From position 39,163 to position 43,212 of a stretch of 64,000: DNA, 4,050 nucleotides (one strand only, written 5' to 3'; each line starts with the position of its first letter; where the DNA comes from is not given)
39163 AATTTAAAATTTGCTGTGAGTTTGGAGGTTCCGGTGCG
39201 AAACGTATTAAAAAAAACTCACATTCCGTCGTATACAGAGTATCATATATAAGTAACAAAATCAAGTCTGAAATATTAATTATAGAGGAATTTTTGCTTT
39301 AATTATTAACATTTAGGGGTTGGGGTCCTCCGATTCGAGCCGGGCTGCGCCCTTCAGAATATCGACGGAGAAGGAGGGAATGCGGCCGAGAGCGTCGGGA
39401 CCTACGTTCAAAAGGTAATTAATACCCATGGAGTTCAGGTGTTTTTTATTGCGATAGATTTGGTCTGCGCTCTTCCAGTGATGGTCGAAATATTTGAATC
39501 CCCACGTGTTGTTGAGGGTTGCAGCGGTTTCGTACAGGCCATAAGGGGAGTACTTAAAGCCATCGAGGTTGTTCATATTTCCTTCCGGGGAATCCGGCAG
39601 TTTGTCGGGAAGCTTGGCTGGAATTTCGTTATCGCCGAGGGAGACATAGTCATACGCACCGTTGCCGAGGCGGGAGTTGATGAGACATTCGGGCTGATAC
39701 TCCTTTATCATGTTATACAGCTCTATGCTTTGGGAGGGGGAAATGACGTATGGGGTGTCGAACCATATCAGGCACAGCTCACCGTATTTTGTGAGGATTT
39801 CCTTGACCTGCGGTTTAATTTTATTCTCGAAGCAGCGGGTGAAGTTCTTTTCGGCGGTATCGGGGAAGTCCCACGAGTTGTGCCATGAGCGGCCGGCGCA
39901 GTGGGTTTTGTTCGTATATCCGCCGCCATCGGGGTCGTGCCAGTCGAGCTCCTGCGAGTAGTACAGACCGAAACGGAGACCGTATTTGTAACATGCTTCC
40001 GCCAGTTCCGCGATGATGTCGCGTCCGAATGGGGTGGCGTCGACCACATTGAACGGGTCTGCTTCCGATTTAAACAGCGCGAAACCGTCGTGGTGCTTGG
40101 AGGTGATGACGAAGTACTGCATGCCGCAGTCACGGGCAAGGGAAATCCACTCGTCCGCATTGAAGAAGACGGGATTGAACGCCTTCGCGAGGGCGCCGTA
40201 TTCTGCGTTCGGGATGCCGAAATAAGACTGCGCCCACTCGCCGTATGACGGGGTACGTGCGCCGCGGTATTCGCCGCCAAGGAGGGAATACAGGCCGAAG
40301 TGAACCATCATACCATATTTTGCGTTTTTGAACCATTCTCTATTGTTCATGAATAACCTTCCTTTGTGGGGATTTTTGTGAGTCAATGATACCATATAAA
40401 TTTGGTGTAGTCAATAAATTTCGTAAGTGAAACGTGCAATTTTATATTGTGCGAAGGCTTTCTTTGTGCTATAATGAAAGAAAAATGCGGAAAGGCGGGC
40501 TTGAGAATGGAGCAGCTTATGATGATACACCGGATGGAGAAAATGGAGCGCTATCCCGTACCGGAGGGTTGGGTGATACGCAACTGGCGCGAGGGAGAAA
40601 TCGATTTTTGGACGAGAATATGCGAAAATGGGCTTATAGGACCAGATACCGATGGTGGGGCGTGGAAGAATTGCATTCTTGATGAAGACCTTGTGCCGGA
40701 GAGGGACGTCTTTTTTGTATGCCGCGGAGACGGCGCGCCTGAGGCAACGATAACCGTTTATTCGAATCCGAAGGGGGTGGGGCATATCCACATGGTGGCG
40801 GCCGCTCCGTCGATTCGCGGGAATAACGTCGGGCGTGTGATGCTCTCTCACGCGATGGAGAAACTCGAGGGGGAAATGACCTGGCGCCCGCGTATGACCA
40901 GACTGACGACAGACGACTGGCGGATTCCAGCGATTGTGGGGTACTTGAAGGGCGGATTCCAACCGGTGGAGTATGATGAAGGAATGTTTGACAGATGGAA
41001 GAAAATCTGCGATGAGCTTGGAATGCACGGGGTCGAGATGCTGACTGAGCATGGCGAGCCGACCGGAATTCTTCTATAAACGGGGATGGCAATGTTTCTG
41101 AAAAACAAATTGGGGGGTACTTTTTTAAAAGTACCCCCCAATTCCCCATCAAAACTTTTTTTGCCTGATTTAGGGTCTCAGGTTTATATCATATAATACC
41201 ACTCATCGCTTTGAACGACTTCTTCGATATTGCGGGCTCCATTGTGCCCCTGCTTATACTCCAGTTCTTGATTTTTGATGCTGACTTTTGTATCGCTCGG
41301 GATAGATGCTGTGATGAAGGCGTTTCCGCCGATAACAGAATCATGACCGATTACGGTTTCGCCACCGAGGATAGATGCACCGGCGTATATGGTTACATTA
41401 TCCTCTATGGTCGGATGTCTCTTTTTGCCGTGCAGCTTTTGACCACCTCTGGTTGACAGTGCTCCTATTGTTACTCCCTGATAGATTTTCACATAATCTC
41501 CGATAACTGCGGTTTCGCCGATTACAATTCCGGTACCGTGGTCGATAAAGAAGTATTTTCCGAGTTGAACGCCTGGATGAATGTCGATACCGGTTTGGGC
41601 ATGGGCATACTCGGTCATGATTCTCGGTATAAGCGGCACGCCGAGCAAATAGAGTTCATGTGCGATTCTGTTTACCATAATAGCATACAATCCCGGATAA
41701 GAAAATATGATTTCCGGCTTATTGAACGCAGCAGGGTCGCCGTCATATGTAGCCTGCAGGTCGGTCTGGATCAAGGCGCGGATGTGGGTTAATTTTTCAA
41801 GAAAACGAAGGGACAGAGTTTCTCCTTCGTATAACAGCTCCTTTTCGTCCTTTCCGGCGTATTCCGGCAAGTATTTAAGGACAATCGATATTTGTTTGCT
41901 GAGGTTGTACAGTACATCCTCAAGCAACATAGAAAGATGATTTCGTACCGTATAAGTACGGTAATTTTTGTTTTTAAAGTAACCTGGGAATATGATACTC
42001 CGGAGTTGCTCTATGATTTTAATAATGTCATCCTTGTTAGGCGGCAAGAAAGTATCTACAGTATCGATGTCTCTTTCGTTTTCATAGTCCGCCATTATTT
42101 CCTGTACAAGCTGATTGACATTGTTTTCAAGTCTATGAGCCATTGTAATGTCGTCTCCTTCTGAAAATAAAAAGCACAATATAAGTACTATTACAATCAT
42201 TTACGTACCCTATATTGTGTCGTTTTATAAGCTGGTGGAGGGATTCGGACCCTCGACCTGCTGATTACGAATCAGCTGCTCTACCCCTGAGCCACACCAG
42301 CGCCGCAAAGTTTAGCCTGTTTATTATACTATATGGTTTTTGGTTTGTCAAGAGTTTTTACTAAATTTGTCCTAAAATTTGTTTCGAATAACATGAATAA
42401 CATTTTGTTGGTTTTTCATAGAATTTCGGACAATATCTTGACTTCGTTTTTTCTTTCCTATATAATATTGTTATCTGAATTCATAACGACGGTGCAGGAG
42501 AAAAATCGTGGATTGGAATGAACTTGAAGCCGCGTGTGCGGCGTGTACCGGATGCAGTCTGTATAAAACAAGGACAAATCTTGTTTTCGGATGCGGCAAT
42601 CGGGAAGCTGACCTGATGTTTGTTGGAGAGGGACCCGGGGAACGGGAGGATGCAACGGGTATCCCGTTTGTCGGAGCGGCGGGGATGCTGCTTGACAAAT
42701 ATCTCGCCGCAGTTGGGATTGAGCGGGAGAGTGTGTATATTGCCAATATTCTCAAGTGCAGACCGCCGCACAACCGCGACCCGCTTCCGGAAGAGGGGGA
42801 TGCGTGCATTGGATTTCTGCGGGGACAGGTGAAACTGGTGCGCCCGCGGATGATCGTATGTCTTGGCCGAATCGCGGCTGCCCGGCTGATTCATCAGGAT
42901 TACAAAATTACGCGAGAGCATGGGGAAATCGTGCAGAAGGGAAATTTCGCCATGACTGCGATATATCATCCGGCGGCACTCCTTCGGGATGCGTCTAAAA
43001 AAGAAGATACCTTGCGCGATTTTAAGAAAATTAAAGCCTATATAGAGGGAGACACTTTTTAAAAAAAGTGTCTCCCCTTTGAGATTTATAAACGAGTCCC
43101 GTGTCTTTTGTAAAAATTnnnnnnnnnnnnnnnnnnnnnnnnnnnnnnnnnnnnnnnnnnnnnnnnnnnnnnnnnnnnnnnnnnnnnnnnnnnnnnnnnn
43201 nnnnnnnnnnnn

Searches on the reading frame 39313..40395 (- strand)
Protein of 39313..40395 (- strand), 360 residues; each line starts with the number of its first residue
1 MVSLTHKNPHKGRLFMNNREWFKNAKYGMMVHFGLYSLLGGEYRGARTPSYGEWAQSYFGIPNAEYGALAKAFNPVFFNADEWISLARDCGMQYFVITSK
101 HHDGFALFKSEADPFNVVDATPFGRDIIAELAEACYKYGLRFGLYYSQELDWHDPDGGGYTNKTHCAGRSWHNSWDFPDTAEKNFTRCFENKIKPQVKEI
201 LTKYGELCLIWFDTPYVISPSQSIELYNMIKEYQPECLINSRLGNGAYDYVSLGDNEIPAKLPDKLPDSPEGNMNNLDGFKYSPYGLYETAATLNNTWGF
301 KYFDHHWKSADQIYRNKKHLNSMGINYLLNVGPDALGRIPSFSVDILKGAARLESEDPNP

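Call 13: search_protein_families(library=pfam, proteins=[window:39313-40395:-])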
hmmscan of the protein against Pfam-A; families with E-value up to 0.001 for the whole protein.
window:39313-40395:- (360 aa): 1 family
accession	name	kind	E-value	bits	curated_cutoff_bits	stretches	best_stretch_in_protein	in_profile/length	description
PF01120.23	Alpha_L_fucos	-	4.3e-64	217.6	25.2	1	18-349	26-335/345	Alpha-L-fucosidase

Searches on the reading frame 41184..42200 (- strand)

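Call 10: search_protein_families(library=pfam, proteins=[window:41184-42200:-])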
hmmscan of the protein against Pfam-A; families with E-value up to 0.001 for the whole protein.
window:41184-42200:- (338 aa): 1 family
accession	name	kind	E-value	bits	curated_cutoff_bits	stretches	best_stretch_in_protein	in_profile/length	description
PF00132.30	Hexapep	-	1.5e-09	37.6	27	2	262-297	1-35/36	Bacterial transferase hexapeptide (six repeats)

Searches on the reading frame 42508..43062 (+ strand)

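Call 10: search_protein_families(library=pfam, proteins=[window:42508-43062:+])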
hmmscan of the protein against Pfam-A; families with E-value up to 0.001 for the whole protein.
window:42508-43062:+ (184 aa): 1 family
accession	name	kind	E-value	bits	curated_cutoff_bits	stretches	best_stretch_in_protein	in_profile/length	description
PF03167.25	UDG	-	3.9e-34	118.2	24.3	1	27-170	1-131/141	Uracil DNA glycosylase superfamily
